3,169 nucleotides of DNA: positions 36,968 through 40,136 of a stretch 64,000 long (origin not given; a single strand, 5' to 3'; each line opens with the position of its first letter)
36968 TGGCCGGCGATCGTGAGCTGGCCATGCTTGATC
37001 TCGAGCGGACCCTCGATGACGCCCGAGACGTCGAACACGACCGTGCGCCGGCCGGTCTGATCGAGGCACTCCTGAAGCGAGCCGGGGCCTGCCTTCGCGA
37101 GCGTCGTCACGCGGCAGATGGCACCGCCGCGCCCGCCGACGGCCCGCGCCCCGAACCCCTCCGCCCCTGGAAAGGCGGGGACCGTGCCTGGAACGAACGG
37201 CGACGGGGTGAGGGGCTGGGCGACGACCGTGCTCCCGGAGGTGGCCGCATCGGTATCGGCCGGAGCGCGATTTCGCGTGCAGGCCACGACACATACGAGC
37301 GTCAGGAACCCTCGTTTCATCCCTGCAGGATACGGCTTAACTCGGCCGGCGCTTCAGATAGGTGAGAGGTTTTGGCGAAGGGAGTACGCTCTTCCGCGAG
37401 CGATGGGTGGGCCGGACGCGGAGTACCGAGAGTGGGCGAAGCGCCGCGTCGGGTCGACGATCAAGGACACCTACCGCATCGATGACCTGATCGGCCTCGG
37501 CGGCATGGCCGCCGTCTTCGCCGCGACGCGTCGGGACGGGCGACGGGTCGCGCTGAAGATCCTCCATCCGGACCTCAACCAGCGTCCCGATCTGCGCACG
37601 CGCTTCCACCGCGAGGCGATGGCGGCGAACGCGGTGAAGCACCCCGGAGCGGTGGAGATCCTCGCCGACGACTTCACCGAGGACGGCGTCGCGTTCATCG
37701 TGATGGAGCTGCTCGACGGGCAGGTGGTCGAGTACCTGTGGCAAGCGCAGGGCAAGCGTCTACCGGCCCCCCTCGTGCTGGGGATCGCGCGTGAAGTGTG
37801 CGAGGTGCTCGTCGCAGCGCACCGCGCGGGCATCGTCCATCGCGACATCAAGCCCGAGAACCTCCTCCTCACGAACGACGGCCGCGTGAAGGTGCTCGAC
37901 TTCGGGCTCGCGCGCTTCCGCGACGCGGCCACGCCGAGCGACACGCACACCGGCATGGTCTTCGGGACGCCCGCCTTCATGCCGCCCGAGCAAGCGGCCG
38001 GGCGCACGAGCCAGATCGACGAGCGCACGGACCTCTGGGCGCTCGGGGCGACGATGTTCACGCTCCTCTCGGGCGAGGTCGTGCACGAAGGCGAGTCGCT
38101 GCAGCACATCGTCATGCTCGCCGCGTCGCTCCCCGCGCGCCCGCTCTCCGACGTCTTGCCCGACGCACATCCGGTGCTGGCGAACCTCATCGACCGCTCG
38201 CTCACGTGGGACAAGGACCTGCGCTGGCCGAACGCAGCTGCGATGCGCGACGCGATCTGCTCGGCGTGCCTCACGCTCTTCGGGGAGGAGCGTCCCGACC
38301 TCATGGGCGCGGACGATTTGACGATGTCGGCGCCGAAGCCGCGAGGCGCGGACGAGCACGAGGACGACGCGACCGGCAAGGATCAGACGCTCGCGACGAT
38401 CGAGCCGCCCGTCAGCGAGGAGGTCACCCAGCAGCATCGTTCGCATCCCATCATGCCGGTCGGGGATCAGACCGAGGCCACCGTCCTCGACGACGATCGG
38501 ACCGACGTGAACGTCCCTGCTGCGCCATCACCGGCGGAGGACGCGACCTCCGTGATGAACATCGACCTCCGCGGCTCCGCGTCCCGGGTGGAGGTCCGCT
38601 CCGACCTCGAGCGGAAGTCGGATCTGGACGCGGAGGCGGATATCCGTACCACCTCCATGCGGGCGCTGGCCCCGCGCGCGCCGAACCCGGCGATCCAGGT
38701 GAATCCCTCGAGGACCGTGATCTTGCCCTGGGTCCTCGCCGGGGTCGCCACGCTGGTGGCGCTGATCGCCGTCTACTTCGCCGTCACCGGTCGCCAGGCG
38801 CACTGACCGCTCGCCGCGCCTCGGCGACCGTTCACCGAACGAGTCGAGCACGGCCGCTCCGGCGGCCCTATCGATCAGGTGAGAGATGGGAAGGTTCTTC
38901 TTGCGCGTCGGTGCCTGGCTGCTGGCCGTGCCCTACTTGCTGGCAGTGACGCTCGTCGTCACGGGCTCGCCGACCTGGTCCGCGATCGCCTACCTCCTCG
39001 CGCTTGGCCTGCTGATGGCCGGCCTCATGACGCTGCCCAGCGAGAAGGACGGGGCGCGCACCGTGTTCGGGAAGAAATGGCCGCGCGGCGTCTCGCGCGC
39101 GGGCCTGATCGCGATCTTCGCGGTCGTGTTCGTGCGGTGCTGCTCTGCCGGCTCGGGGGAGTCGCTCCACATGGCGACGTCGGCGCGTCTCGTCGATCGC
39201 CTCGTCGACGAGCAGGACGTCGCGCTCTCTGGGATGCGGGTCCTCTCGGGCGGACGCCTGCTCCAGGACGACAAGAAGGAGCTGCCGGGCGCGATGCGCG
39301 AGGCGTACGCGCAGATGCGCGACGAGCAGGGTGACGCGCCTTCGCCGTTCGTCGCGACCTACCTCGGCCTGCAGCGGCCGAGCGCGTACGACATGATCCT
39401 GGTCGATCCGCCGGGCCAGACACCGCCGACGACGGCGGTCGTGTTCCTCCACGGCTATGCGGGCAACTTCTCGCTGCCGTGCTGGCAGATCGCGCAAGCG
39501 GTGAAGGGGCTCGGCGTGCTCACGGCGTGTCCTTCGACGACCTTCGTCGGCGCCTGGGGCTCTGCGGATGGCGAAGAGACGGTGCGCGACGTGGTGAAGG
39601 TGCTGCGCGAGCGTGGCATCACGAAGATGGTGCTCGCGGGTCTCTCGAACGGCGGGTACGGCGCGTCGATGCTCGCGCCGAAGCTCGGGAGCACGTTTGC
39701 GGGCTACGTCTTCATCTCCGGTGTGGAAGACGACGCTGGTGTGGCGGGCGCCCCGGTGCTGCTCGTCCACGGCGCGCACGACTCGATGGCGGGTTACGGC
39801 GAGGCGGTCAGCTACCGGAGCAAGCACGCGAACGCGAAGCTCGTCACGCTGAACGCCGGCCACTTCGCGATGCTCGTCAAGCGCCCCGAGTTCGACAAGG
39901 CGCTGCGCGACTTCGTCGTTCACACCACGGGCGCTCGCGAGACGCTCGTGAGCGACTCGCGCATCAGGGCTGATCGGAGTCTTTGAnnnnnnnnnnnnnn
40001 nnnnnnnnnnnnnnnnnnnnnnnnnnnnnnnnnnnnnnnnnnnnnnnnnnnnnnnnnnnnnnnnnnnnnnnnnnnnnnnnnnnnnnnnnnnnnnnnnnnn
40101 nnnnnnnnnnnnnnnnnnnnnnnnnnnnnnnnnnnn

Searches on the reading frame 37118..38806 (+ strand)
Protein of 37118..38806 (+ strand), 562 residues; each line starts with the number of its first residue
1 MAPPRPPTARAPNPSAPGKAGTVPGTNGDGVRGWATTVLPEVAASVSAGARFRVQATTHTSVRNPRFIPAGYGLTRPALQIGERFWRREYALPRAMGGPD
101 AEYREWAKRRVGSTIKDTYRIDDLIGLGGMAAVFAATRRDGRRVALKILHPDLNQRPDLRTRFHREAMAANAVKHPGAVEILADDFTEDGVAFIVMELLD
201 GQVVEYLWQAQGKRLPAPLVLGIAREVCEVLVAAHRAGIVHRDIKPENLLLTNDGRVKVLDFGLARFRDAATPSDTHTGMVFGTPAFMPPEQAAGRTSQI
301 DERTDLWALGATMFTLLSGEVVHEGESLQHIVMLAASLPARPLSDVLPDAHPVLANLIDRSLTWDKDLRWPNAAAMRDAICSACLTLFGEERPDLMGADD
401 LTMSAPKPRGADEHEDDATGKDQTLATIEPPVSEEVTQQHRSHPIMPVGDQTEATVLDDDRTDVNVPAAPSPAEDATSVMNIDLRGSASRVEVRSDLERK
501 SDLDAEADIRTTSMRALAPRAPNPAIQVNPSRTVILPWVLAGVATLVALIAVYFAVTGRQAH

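Call 81: search_protein_families(library=pfam, proteins=[window:37118-38806:+], max_evalue=0.001)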
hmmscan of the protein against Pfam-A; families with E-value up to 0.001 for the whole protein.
window:37118-38806:+ (562 aa): 6 families
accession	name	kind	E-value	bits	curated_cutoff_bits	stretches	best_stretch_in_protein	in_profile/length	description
PF00069.31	Pkinase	-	4.1e-36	125.2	31.7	1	119-371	1-253/263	Protein kinase domain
PF07714.23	PK_Tyr_Ser-Thr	-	1e-21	77.8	23.1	1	122-330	4-212/258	Protein tyrosine and serine/threonine kinase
PF03109.22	ABC1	-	2.3e-10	40.4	22.9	1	193-269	144-218/244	ABC1 atypical kinase-like domain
PF01636.29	APH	-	3.1e-07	30.8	23.2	1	231-271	161-203/239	Phosphotransferase enzyme family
PF14531.12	Kinase-like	-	1.5e-05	24.8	25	1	234-318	161-246/289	Kinase-like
PF06293.20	Kdo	-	0.00077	19.4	21.3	0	190-270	90-174/207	Lipopolysaccharide kinase (Kdo/WaaP) family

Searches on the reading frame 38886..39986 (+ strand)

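Call 81: search_protein_families(library=pfam, proteins=[window:38886-39986:+], max_evalue=0.001)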
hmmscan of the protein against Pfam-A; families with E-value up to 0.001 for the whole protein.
window:38886-39986:+ (366 aa): 1 family
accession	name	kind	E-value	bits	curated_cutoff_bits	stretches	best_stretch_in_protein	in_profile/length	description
PF00561.26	Abhydrolase_1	-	4.9e-06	26.8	25.8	0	290-331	201-243/245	alpha/beta hydrolase fold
